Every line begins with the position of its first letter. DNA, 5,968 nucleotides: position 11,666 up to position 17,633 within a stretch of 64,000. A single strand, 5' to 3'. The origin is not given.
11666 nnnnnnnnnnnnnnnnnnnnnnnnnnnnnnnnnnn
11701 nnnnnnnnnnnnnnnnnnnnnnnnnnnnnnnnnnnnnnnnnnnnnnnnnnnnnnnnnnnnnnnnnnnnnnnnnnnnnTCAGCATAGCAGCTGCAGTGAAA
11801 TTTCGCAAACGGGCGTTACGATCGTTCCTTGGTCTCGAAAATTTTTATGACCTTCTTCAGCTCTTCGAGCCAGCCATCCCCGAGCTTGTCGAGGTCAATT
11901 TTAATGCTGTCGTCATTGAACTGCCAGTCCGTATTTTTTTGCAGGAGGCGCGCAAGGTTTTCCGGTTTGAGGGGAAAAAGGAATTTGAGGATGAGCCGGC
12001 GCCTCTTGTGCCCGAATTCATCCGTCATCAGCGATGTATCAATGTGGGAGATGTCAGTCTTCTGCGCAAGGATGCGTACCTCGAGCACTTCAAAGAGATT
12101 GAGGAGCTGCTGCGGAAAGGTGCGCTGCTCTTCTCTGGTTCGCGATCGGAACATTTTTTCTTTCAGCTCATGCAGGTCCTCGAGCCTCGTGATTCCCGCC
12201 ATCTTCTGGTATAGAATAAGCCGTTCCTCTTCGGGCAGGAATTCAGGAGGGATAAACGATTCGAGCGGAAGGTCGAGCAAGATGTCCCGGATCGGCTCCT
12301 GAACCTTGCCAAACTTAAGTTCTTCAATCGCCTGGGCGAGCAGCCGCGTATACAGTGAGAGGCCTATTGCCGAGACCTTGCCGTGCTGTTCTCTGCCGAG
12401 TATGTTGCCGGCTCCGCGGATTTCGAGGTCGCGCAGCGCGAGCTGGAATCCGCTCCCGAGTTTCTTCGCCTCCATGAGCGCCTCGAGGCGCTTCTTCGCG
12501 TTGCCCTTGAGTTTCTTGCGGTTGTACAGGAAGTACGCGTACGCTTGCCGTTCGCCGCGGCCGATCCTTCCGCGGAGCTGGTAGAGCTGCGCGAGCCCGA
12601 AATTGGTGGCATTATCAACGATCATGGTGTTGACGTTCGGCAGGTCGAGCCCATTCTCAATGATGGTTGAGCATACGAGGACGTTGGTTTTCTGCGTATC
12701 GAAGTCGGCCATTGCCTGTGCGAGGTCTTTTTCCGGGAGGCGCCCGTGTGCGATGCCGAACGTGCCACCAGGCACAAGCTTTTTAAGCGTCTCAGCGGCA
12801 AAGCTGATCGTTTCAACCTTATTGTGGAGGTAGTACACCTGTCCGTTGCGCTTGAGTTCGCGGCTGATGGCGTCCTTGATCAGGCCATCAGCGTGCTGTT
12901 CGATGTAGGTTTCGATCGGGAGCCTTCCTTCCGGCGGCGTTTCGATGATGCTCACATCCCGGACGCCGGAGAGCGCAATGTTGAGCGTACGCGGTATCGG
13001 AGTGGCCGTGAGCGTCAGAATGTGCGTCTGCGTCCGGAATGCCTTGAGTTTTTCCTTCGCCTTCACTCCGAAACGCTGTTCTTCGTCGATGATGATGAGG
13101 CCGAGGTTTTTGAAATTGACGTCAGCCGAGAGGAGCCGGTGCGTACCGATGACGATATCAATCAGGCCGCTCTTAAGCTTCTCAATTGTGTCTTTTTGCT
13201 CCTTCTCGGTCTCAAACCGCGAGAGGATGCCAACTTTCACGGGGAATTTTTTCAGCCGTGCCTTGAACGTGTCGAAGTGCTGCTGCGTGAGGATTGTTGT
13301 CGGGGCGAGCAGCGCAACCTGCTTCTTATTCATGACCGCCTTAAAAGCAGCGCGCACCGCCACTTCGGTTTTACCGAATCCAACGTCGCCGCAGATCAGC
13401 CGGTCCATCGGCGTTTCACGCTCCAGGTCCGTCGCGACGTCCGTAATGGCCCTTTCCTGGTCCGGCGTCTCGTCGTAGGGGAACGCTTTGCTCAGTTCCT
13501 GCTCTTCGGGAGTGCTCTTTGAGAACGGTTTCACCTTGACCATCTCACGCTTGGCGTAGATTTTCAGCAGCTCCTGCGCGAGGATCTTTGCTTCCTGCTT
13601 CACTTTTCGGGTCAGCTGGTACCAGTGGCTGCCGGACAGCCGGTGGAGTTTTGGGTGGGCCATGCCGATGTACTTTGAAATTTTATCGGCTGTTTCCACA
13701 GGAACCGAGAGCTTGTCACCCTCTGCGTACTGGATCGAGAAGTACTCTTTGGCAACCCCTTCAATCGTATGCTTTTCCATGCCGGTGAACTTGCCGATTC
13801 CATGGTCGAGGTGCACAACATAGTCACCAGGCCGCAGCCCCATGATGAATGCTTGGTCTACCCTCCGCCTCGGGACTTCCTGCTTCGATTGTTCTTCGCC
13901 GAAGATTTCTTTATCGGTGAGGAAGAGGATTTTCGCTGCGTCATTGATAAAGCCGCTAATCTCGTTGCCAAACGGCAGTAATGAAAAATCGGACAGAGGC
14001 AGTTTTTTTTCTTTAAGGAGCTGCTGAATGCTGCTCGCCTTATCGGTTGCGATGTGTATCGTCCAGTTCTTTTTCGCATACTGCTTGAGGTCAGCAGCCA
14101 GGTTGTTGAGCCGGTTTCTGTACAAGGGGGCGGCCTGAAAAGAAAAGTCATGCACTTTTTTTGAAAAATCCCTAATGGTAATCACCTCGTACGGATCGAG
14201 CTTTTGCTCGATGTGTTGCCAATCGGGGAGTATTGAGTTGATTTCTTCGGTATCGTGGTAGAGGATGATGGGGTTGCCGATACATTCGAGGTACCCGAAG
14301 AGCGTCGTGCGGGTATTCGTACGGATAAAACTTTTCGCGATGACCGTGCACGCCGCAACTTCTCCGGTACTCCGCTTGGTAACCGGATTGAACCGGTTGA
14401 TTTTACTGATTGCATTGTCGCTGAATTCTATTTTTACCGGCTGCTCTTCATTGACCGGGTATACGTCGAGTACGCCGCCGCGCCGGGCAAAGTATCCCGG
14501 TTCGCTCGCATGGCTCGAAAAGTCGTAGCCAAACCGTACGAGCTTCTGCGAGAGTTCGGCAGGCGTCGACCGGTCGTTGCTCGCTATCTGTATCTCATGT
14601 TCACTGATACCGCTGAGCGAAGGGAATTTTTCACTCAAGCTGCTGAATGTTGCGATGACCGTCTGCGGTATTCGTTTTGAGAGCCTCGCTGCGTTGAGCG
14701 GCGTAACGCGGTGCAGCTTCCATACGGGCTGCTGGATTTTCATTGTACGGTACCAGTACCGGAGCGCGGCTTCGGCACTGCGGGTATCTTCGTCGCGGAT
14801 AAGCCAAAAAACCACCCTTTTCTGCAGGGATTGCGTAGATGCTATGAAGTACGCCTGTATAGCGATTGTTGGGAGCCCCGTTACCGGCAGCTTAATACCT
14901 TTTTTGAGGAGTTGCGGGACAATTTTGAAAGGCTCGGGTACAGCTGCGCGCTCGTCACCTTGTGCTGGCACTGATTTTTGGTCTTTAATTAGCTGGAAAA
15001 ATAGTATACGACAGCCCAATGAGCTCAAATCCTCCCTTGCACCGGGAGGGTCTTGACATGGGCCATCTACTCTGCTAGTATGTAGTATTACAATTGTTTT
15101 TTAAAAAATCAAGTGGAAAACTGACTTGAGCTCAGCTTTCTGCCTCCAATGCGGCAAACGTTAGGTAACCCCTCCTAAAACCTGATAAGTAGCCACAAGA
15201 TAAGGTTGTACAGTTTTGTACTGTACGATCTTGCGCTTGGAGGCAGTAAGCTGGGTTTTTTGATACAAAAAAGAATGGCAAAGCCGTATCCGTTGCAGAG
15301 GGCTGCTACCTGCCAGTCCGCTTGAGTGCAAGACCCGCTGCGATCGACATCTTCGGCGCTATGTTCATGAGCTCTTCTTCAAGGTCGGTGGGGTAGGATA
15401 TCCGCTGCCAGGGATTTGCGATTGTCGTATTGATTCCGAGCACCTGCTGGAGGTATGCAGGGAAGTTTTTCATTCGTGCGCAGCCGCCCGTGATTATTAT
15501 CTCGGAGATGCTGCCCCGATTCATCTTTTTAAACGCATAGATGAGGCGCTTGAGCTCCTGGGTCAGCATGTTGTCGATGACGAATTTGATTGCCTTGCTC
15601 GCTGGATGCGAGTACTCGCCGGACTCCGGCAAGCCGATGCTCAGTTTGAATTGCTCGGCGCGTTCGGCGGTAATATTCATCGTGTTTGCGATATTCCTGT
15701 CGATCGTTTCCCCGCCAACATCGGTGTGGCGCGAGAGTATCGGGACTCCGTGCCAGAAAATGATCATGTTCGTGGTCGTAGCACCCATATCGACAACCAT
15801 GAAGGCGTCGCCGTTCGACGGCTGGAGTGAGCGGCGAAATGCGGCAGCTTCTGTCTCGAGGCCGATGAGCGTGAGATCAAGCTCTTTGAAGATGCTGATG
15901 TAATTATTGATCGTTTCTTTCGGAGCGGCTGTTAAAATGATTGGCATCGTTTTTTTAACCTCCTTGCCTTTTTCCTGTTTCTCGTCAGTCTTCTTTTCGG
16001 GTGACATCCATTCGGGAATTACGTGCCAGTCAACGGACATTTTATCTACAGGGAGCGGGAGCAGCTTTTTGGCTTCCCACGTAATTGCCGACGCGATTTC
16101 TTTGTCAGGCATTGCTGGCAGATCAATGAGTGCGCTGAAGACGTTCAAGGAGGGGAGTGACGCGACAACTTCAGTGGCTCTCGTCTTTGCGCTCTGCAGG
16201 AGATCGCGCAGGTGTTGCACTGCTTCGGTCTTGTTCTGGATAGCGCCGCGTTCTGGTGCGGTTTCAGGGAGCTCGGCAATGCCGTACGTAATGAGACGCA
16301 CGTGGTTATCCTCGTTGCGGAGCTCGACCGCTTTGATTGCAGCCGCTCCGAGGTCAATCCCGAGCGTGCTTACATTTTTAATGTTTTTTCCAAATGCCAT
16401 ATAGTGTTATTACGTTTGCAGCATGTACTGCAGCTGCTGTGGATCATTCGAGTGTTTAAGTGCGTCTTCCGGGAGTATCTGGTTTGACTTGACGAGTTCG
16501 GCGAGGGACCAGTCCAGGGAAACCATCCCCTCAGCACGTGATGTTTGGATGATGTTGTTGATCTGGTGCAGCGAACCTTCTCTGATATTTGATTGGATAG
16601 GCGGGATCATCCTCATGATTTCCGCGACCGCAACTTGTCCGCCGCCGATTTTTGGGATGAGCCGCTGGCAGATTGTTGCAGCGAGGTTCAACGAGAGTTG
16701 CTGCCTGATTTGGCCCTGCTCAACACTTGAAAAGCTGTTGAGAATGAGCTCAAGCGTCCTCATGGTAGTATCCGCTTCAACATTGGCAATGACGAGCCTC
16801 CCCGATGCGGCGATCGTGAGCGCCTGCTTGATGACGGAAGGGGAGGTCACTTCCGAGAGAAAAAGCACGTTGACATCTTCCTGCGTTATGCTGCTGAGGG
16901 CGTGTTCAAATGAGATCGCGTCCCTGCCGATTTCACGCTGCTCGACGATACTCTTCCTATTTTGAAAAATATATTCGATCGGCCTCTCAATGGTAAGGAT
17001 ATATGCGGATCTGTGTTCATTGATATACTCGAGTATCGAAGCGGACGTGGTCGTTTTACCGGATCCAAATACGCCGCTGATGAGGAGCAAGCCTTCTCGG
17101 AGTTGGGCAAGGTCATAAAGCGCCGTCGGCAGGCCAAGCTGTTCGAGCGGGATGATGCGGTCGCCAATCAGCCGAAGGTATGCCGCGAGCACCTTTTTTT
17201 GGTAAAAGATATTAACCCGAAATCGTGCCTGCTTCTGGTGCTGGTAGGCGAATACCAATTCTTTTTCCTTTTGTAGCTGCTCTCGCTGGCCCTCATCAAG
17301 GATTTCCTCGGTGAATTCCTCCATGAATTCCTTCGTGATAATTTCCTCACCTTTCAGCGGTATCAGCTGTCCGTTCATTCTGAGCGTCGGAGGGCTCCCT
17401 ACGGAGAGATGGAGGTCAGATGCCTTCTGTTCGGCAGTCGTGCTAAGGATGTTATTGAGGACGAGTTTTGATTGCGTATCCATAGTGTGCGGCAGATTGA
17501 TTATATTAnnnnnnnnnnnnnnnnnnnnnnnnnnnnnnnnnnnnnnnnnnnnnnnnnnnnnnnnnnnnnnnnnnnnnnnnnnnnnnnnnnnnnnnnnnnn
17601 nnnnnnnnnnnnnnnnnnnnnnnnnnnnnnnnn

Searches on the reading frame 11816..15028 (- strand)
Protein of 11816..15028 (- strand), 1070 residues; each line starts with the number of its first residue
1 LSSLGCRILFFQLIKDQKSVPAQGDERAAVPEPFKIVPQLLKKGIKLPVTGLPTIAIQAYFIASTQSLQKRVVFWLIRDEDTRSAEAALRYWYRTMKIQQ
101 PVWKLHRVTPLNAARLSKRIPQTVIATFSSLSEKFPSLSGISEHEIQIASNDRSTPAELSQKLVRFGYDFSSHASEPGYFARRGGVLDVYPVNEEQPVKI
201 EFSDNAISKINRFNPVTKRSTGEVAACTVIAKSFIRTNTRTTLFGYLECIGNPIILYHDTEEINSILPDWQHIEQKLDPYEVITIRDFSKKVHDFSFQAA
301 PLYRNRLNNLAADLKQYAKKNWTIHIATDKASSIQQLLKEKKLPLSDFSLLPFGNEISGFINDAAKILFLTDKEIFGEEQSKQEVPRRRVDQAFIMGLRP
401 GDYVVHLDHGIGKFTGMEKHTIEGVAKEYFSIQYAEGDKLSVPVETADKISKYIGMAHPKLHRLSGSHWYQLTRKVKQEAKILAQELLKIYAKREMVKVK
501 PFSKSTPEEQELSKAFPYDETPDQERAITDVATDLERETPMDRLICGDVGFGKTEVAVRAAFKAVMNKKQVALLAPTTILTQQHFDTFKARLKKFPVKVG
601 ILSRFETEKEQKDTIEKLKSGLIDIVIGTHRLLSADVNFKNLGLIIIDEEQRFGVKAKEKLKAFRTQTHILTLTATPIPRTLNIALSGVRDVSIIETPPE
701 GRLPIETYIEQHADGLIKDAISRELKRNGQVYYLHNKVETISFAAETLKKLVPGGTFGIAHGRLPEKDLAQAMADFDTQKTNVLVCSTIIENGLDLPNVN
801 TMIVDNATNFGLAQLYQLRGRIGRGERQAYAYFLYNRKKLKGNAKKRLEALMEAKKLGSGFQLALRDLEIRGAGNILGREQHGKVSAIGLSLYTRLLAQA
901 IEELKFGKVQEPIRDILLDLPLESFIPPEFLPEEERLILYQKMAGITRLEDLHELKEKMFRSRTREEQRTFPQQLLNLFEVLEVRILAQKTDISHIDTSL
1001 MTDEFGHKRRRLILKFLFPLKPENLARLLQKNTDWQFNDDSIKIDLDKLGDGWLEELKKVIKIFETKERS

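Call 64: search_protein_families(library=pfam, proteins=[window:11816-15028:-], max_evalue=0.001)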
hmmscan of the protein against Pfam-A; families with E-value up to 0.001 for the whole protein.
window:11816-15028:- (1070 aa): 7 families
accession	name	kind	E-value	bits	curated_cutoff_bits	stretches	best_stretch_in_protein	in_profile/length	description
PF00270.35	DEAD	-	8.4e-26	91.1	26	1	521-681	1-163/167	DEAD/DEAH box helicase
PF02559.22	CarD_TRCF_RID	-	6.6e-22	77.8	23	1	398-454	1-57/57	CarD-like/TRCF RID domain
PF00271.37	Helicase_C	-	3.8e-19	69.4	23.5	1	721-824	6-108/110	Helicase conserved C-terminal domain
PF17757.6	UvrB_inter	-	5.3e-17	62.2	22.9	1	146-232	1-88/91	UvrB interaction domain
PF04851.21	ResIII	-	1.2e-11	45.2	22.5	1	521-677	5-162/164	Type III restriction enzyme, res subunit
PF03461.20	TRCF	-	3.8e-08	34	25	1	920-998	1-75/95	TRCF domain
PF22590.2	Cas3-like_C_2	-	0.00081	20.1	27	0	729-826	3-105/106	CRISPR-associated nuclease/helicase Cas3, C-terminal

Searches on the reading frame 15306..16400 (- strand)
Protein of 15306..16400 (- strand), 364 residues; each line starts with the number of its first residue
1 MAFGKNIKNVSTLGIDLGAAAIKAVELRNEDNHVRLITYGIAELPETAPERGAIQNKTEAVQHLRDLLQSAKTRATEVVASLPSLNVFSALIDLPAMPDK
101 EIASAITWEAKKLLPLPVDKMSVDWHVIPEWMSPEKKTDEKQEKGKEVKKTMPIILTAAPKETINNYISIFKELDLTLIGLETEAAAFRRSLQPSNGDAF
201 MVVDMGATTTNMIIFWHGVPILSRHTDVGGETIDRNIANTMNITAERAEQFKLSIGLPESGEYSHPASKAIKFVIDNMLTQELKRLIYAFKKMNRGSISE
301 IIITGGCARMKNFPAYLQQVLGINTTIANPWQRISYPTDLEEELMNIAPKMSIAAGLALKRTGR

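Call 12: search_protein_families(library=pfam, proteins=[window:15306-16400:-], max_evalue=0.01)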
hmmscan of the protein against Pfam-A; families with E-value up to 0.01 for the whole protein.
window:15306-16400:- (364 aa): 6 families
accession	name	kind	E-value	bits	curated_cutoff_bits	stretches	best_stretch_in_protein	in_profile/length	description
PF11104.14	PilM_2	-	3.9e-41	141.6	27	1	14-361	1-339/340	Type IV pilus assembly protein PilM;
PF14450.12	FtsA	-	1e-12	49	31.8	1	201-337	1-114/127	Cell division protein FtsA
PF06723.19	MreB_Mbl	-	7.7e-09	35.3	27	1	182-257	129-210/327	MreB/Mbl protein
PF25216.1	Volactin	-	0.00023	21.2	35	1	203-316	171-286/321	Volactin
PF25229.1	Salactin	-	0.0044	16.6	27.1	0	198-242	149-194/335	Salactin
PF06277.17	EutA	-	0.0084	15.5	27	0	200-278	145-223/475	Ethanolamine utilisation protein EutA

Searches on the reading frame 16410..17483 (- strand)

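Call 12: search_protein_families(library=pfam, proteins=[window:16410-17483:-], max_evalue=0.01)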
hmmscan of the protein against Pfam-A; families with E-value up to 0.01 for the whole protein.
window:16410-17483:- (357 aa): 3 families
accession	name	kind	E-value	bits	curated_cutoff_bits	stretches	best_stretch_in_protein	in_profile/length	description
PF00437.27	T2SSE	-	8.5e-16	58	24.9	1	9-279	12-281/370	Type II/IV secretion system protein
PF13191.12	AAA_16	-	0.0028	18.6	32.6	1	122-165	16-57/167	AAA ATPase domain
PF24883.2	NPHP3_N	-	0.0058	17.3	24.8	0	130-177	22-61/164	Nephrocystin 3, N-terminal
